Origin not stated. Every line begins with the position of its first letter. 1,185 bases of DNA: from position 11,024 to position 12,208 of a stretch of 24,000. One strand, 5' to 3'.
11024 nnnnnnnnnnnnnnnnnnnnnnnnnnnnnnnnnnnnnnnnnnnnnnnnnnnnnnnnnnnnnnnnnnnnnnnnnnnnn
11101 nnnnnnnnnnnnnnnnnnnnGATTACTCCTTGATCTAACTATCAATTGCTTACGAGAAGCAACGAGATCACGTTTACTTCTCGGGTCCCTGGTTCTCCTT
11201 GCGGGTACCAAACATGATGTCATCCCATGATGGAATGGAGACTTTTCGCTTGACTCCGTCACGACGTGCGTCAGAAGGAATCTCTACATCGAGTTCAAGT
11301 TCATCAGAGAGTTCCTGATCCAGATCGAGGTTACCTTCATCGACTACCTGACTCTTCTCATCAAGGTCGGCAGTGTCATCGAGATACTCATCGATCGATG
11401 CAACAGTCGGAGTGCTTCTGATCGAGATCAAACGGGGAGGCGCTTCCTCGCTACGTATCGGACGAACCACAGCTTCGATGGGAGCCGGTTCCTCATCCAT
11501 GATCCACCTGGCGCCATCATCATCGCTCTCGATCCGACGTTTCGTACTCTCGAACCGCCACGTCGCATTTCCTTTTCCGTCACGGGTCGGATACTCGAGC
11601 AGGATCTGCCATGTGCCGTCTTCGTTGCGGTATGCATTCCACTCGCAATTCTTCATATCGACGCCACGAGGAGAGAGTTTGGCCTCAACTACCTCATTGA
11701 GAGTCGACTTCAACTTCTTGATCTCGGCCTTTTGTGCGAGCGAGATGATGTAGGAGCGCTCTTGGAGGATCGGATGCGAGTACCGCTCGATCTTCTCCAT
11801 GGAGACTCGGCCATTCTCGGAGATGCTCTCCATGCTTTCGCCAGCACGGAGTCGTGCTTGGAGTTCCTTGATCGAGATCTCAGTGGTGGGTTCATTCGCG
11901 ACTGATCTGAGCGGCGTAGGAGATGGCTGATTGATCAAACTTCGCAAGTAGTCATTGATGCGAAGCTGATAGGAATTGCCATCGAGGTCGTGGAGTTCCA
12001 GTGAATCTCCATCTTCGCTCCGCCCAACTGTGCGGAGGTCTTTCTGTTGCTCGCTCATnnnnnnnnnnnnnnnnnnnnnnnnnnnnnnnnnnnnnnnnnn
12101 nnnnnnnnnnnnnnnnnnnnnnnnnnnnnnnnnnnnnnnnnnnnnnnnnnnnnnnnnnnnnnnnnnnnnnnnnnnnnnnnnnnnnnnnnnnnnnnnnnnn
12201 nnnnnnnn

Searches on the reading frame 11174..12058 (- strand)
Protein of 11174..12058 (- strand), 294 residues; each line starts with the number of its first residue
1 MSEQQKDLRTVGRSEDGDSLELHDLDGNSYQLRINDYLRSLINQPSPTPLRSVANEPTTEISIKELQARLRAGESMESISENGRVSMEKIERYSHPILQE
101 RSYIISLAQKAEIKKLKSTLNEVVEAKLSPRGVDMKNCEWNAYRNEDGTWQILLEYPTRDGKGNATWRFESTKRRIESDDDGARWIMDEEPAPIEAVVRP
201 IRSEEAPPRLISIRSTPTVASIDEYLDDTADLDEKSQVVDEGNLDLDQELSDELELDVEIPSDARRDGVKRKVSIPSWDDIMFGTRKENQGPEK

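Call 3: search_protein_families(library=pfam, proteins=[window:11174-12058:-], max_evalue=0.01)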
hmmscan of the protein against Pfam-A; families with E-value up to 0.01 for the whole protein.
window:11174-12058:- (294 aa): 1 family
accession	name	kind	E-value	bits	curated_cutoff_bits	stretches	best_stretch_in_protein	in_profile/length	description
PF11268.13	DUF3071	-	1.8e-42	145.8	26.9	1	6-169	2-168/168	Protein of unknown function (DUF3071)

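Call 4: search_protein_families(library=ncbifam, proteins=[window:11174-12058:-], max_evalue=0.01)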
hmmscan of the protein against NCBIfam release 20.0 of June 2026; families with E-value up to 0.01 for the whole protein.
window:11174-12058:- (294 aa): 1 family
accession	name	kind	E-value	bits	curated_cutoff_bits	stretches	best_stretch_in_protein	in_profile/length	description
NF040712.1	SepH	equivalog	1.4e-54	186.2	40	2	7-209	3-210/351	septation protein SepH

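Call 22: find_related_loci(query=window:11174-12058:-, collection=metagenome_contigs, flank=6000)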
Query window:11174-12058:- (294 aa) in metagenome_contigs; peptide patterns used: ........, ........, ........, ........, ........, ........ (x = any residue, [..] = any of these).
449 stretches matched a pattern; 35 encode a relative of the query (tblastn E <= 1e-3); 35 distinct loci.
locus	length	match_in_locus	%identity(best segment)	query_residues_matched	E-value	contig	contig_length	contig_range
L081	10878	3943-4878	69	3-289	8e-135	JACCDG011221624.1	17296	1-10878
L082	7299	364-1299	69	3-289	1e-134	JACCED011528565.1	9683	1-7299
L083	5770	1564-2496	66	3-289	5e-127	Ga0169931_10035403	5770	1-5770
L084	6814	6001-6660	77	3-218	5e-112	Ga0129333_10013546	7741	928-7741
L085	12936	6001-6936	68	3-289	1e-132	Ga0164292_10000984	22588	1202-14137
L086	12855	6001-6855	43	6-288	5e-65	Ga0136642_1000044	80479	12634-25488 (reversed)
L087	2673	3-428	63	159-289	1e-43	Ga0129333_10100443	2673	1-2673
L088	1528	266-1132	29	7-289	1e-32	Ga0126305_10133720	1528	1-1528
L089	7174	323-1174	30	7-287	9e-32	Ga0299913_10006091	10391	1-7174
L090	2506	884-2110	33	4-288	9e-32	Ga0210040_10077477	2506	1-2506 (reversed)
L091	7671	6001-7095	33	6-288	3e-31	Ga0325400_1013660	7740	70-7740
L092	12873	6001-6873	30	7-289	2e-31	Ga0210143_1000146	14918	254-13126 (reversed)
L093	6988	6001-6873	29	7-289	7e-31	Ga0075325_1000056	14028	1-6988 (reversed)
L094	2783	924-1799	29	7-289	9e-31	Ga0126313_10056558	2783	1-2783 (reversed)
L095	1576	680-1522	29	7-285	8e-31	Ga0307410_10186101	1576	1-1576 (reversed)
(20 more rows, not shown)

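Call 41: find_homologous_proteins(query=window:11174-12058:-, max_evalue=1e-8)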
Query window:11174-12058:- (294 aa): 822 proteins with E <= 1e-8 among 2209 candidates; the best 120 are listed.
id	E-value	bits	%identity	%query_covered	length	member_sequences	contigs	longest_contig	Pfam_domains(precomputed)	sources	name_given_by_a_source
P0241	2.9e-187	639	100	100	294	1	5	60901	PF11268.14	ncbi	ncbi:MAG: septation protein SepH [Candidatus Nanopelagicaceae bacterium]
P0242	3.1e-187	639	100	100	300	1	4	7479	PF11268.14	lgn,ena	-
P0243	3.1e-187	639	100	100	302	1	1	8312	PF11268.14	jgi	jgi:hypothetical protein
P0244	1.0e-186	637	100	100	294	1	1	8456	PF11268.14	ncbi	ncbi:MAG: septation protein SepH [Candidatus Nanopelagicaceae bacterium]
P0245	1.1e-186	637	100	100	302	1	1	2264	PF11268.14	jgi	jgi:hypothetical protein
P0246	1.2e-186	637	100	100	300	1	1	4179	PF11268.14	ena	-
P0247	2.4e-179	613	96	100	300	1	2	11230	PF11268.14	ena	-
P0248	1.1e-177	607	95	100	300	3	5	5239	PF11268.14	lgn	-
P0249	1.5e-150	518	81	100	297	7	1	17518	PF11268.14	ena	-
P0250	5.3e-142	490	77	99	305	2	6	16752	PF11268.14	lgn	-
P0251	6.3e-140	483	77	100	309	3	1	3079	PF11268.14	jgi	jgi:Protein of unknown function (DUF3071)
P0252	1.2e-138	479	75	100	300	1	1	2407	PF11268.14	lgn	-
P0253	4.1e-128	445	69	100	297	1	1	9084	PF11268.14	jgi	jgi:hypothetical protein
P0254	8.6e-127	440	70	98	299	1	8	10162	PF11268.14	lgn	-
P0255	8.8e-127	440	70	98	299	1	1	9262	PF11268.14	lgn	-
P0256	2.6e-126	439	70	98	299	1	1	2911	PF11268.14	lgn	-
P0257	4.1e-126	438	69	98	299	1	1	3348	PF11268.14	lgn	-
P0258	1.5e-125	436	69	98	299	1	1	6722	PF11268.14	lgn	-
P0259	3.5e-125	435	71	98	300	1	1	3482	PF11268.14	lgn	-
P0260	7.6e-125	434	68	98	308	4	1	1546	PF11268.14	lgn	-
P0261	9.1e-125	434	70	98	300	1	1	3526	PF11268.14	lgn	-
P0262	9.4e-125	434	70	98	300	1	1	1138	PF11268.14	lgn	-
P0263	8.7e-124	431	68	98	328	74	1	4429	PF11268.14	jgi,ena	jgi:hypothetical protein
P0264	2.1e-122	426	67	98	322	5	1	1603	PF11268.14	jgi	jgi:hypothetical protein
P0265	2.1e-122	426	67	98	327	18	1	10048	PF11268.14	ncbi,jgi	jgi:hypothetical protein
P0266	2.1e-121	423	68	98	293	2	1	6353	PF11268.14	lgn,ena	-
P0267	5.2e-121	421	69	98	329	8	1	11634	PF11268.14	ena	-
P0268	6.8e-121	421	66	98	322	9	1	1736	PF11268.14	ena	-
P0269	5.0e-120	418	66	98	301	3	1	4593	PF11268.14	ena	-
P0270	5.5e-120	418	69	97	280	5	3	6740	PF11268.14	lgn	-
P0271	2.7e-118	413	69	97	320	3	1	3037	PF11268.14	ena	-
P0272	8.4e-118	411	64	98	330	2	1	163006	PF11268.14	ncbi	-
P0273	1.1e-116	407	65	98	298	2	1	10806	PF11268.14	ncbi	-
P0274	5.9e-116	405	67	97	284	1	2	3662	PF11268.14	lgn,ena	-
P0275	7.6e-115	401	66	97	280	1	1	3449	PF11268.14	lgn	-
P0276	8.4e-115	401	67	97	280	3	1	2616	PF11268.14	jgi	jgi:hypothetical protein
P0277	1.5e-114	400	67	97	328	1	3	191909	PF11268.14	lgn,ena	-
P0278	1.8e-114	400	65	98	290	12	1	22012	PF11268.14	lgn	-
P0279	3.4e-112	393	64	98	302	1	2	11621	PF11268.14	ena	-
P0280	4.5e-97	343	67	81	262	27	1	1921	PF11268.14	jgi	jgi:hypothetical protein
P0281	2.0e-90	321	56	98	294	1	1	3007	PF11268.14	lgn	-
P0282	1.8e-89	318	58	95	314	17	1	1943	PF11268.14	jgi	-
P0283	2.7e-89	317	57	95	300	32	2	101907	PF11268.14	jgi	-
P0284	1.7e-88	315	55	98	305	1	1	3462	PF11268.14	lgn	-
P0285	1.7e-88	315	57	95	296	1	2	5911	PF11268.14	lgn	-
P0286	8.3e-88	313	56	95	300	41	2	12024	PF11268.14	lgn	-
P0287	1.0e-83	299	55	96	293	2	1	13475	PF11268.14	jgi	jgi:hypothetical protein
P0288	1.5e-80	289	54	96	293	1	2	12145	PF11268.14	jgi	jgi:hypothetical protein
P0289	2.3e-73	265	49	96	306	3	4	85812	PF11268.14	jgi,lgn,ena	jgi:hypothetical protein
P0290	4.3e-73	264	48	96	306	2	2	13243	PF11268.14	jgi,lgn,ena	jgi:hypothetical protein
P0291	3.5e-70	255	47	96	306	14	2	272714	PF11268.14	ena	-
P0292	2.2e-68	249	46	97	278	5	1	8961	PF11268.14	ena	-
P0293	3.9e-68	248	43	98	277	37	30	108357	PF11268.14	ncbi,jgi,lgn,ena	ncbi:MAG: septation protein SepH [Candidatus Nanopelagicaceae bacterium]|jgi:hypothetical protein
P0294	2.4e-67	245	44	99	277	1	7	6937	PF11268.14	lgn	-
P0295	8.4e-67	244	44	98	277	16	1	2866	PF11268.14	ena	-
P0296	1.7e-66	243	43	98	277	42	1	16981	PF11268.14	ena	-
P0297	6.2e-66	241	46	98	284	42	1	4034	PF11268.14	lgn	-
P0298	6.6e-66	241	47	97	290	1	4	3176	PF11268.14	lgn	-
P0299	6.8e-66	241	46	97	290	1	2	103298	PF11268.14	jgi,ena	-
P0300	9.2e-66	240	47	97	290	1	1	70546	PF11268.14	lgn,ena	-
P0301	2.1e-65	239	45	97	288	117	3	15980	PF11268.14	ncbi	-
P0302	7.9e-65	237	45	96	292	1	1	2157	PF11268.14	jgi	jgi:hypothetical protein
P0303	4.3e-64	235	44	96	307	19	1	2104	PF11268.14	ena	-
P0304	4.5e-64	235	46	96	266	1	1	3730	PF11268.14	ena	-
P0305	8.3e-64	234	45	98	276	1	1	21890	PF11268.14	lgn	-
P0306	1.4e-63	233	45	97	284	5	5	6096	PF11268.14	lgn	-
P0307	4.2e-63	231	46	96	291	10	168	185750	PF11268.14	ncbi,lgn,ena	-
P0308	1.8e-62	229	43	97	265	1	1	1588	PF11268.14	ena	-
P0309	2.0e-62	229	44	98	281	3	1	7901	PF11268.14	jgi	jgi:hypothetical protein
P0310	7.2e-62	227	44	97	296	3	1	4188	PF11268.14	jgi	jgi:hypothetical protein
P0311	7.9e-62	227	44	98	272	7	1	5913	PF11268.14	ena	-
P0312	8.0e-62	227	44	96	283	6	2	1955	PF11268.14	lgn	-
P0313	1.0e-61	227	44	97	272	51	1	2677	PF11268.14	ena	-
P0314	1.1e-61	227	43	96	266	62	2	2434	PF11268.14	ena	-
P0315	1.9e-61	226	44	97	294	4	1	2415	PF11268.14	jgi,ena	jgi:hypothetical protein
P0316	2.1e-61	226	44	98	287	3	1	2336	PF11268.14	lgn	-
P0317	2.5e-61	226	44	97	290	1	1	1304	PF11268.14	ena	-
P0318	3.2e-61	225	43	96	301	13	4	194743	PF11268.14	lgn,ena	-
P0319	9.3e-61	224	43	98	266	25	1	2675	PF11268.14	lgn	-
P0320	9.8e-61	224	42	97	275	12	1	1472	PF11268.14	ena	-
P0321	1.1e-60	224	42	97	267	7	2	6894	PF11268.14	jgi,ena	-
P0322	1.2e-60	223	44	97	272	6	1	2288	PF11268.14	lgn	-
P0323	1.4e-60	223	44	97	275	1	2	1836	PF11268.14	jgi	jgi:hypothetical protein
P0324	1.4e-60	223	42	98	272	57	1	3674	PF11268.14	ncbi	ncbi:MAG: hypothetical protein RL239_240 [Actinomycetota bacterium]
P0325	1.6e-60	223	45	96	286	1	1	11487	PF11268.14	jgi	jgi:Protein of unknown function (DUF3071)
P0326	1.8e-60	223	44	96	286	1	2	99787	PF11268.14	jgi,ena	jgi:hypothetical protein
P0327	2.4e-60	222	45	96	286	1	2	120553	PF11268.14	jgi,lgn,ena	jgi:Protein of unknown function (DUF3071)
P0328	2.9e-60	222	43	98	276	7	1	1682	PF11268.14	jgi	-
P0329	3.0e-60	222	45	96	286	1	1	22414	PF11268.14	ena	-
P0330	3.7e-60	222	43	96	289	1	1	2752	PF11268.14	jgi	jgi:hypothetical protein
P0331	5.3e-60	221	44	96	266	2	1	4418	PF11268.14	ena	-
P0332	5.6e-60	221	44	97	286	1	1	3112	PF11268.14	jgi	-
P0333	5.7e-60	221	45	96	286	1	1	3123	PF11268.14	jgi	jgi:hypothetical protein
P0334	7.6e-60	221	44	96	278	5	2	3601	PF11268.14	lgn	-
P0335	8.9e-60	221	43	97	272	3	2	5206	PF11268.14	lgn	-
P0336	1.2e-59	220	42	97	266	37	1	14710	PF11268.14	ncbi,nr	ncbi:MAG: DUF3071 domain-containing protein [Actinobacteria bacterium]|nr:DUF3071 domain-containing 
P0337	1.4e-59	220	42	97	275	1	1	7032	PF11268.14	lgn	-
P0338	1.4e-59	220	42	97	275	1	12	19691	PF11268.14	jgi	jgi:Protein of unknown function (DUF3071)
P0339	1.4e-59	220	41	98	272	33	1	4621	PF11268.14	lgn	-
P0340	1.5e-59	220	43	98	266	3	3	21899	PF11268.14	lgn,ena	-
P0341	2.1e-59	219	44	98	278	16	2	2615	PF11268.14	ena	-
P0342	2.4e-59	219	41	96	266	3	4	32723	PF11268.14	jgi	jgi:hypothetical protein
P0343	2.9e-59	219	43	96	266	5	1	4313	PF11268.14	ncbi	ncbi:MAG: hypothetical protein RLZZ19_716 [Actinomycetota bacterium]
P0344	3.1e-59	219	42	96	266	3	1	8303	PF11268.14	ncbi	ncbi:MAG: septation protein SepH [Actinomycetota bacterium]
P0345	3.4e-59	219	41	96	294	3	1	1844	PF11268.14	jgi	-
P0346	3.7e-59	219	43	96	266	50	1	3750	PF11268.14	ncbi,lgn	-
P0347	4.2e-59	218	43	98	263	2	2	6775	PF11268.14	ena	-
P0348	4.3e-59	218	42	97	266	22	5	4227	PF11268.14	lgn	-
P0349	5.0e-59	218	43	96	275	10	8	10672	PF11268.14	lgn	-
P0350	5.9e-59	218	42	98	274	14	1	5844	PF11268.14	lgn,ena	-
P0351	6.2e-59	218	41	96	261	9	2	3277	PF11268.14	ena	-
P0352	7.0e-59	218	44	97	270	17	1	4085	PF11268.14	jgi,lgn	jgi:hypothetical protein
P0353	7.9e-59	217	43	97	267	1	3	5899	PF11268.14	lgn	-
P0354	1.1e-58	217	42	97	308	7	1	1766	PF11268.14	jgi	jgi:hypothetical protein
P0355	1.1e-58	217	43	97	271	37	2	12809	PF11268.14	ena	-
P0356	1.1e-58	217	43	98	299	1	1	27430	PF11268.14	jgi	-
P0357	1.2e-58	217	43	96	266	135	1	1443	PF11268.14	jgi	-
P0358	1.6e-58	216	43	96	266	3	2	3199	PF11268.14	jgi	jgi:hypothetical protein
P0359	1.9e-58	216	42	96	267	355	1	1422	PF11268.14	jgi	jgi:hypothetical protein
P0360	2.3e-58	216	43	96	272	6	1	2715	PF11268.14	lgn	-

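Call 42: find_encoding_contigs(protein=P0283, flank=6000, max_places=2)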
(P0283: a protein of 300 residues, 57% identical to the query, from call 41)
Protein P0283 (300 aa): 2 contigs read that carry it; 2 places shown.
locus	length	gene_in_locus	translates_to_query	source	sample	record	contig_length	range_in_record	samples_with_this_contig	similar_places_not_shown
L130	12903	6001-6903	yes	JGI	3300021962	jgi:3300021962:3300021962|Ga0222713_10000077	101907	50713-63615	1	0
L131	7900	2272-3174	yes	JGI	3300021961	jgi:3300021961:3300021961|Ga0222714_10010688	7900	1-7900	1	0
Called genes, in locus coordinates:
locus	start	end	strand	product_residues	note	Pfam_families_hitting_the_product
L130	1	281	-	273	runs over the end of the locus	PF00009:GTP_EFTU, PF01926:MMR_HSR1, PF07650:KH_2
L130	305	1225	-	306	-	PF02481:DNA_processg_A, PF18306:LDcluster4 (faint)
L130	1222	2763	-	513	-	PF05362:Lon_C, PF13541:ChlI, PF00158:Sigma54_activat (weak), PF01078:Mg_chelatase, PF00004:AAA (faint), PF07728:AAA_5, PF00493:MCM, PF13335:Mg_chelatase_C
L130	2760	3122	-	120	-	PF08378:NERD (weak), PF02021:UPF0102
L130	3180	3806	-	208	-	PF01351:RNase_HII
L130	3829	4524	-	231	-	PF10502:Peptidase_S26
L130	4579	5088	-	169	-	PF01245:Ribosomal_L19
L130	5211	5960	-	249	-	PF00459:Inositol_P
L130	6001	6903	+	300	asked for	PF11268:DUF3071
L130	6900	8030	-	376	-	PF01663:Phosphodiest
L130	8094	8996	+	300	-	PF04227:Indigoidine_A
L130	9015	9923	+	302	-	PF00294:PfkB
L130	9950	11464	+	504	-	PF00521:DNA_topoisoIV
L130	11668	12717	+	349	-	PF02608:Bmp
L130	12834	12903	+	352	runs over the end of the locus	PF02653:BPD_transp_2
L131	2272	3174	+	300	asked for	PF11268:DUF3071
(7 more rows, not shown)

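Call 43: find_encoding_contigs(protein=P0289, flank=6000, max_places=2)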
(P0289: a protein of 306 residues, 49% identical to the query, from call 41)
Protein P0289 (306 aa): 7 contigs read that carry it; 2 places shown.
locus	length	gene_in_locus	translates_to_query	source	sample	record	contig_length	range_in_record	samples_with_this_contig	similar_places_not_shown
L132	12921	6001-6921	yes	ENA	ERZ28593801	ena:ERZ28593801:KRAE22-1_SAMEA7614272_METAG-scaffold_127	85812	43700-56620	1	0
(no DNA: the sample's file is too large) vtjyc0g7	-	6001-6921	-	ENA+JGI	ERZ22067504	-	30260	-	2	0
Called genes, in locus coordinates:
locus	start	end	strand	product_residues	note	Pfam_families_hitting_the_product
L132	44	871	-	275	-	PF02481:DNA_processg_A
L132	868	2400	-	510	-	PF05362:Lon_C, PF13541:ChlI, PF00158:Sigma54_activat (weak), PF00493:MCM, PF01078:Mg_chelatase, PF07728:AAA_5, PF13335:Mg_chelatase_C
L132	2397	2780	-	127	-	PF02021:UPF0102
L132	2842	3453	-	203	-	PF01351:RNase_HII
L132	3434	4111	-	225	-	PF10502:Peptidase_S26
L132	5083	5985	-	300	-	PF00459:Inositol_P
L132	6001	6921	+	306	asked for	PF11268:DUF3071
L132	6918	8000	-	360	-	PF01663:Phosphodiest, PF08665:PglZ, PF01676:Metalloenzyme (weak)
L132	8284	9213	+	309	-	PF04227:Indigoidine_A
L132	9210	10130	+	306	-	PF00294:PfkB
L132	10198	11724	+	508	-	PF00521:DNA_topoisoIV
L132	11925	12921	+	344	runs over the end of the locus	PF02608:Bmp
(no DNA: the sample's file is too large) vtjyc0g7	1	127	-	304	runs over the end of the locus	PF00009:GTP_EFTU (weak), PF00350:Dynamin_N (weak), PF01926:MMR_HSR1, PF02421:FeoB_N, PF03193:RsgA_GTPase (faint), PF04548:AIG1 (weak), PF07650:KH_2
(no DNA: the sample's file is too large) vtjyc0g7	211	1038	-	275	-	PF02481:DNA_processg_A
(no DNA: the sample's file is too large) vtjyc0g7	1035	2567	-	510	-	PF05362:Lon_C, PF13541:ChlI, PF00158:Sigma54_activat (weak), PF00493:MCM, PF01078:Mg_chelatase, PF07728:AAA_5, PF13335:Mg_chelatase_C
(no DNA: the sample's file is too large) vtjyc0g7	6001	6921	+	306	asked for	PF11268:DUF3071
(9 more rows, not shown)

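Call 44: find_encoding_contigs(protein=P0307, flank=6000, max_places=2)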
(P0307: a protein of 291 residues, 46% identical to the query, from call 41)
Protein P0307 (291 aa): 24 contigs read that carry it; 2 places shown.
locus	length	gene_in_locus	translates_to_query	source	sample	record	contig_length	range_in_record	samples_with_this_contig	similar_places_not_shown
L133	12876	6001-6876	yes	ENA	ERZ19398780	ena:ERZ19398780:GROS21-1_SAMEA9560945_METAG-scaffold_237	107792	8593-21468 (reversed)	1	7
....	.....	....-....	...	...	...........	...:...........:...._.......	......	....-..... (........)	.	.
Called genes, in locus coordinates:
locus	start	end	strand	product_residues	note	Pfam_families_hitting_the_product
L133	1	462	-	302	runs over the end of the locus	PF00350:Dynamin_N (weak), PF01926:MMR_HSR1, PF02421:FeoB_N, PF03193:RsgA_GTPase (faint), PF04548:AIG1 (weak), PF00009:GTP_EFTU (weak), PF07650:KH_2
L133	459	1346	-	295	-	PF02481:DNA_processg_A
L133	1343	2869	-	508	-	PF13541:ChlI, PF01078:Mg_chelatase, PF07728:AAA_5 (faint), PF00493:MCM (weak), PF13335:Mg_chelatase_C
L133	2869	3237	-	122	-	PF08378:NERD (weak), PF02021:UPF0102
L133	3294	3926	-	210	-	PF01351:RNase_HII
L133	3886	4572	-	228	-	PF10502:Peptidase_S26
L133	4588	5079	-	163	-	PF01245:Ribosomal_L19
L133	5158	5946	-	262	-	PF00459:Inositol_P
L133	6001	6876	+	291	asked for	PF11268:DUF3071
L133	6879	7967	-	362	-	PF01663:Phosphodiest, PF08665:PglZ (weak)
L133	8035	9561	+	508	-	PF00521:DNA_topoisoIV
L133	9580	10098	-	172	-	PF13302:Acetyltransf_3, PF00583:Acetyltransf_1, PF13523:Acetyltransf_8 (faint)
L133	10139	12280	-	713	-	PF02518:HATPase_c, PF00204:DNA_gyraseB, PF01751:Toprim, PF00986:DNA_gyraseB_C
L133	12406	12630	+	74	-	PF24254:DUF7455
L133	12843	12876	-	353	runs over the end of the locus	PF00140:Sigma70_r1_2, PF04542:Sigma70_r2, PF04539:Sigma70_r3, PF04545:Sigma70_r4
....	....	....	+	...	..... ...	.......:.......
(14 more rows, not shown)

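Call 45: find_encoding_contigs(protein=P0293, flank=6000, max_places=2)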
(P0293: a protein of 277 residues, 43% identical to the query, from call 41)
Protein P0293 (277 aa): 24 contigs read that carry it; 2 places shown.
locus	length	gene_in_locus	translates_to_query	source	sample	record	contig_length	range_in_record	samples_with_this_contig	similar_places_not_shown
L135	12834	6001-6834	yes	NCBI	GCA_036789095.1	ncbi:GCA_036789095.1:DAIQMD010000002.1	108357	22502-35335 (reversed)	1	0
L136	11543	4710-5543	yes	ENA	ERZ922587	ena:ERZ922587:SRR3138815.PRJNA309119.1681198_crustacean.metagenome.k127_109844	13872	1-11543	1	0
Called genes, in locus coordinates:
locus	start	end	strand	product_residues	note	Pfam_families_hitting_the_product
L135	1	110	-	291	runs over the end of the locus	PF02481:DNA_processg_A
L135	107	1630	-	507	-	PF13541:ChlI, PF01078:Mg_chelatase, PF00493:MCM (faint), PF07728:AAA_5 (faint), PF13335:Mg_chelatase_C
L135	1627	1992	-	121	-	PF08378:NERD, PF02021:UPF0102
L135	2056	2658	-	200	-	PF01351:RNase_HII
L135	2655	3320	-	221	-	PF10502:Peptidase_S26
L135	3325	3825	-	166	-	-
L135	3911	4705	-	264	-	PF00459:Inositol_P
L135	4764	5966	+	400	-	PF07690:MFS_1, PF12832:MFS_1_like (weak), PF07690:MFS_1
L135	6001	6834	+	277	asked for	PF11268:DUF3071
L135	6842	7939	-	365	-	PF01663:Phosphodiest, PF08665:PglZ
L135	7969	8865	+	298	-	PF04227:Indigoidine_A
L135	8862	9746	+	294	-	PF00294:PfkB, PF08543:Phos_pyr_kin (weak)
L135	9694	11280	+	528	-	PF00521:DNA_topoisoIV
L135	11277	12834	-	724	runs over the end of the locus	PF02518:HATPase_c, PF00204:DNA_gyraseB, PF01751:Toprim, PF00986:DNA_gyraseB_C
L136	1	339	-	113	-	?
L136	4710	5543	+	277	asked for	PF11268:DUF3071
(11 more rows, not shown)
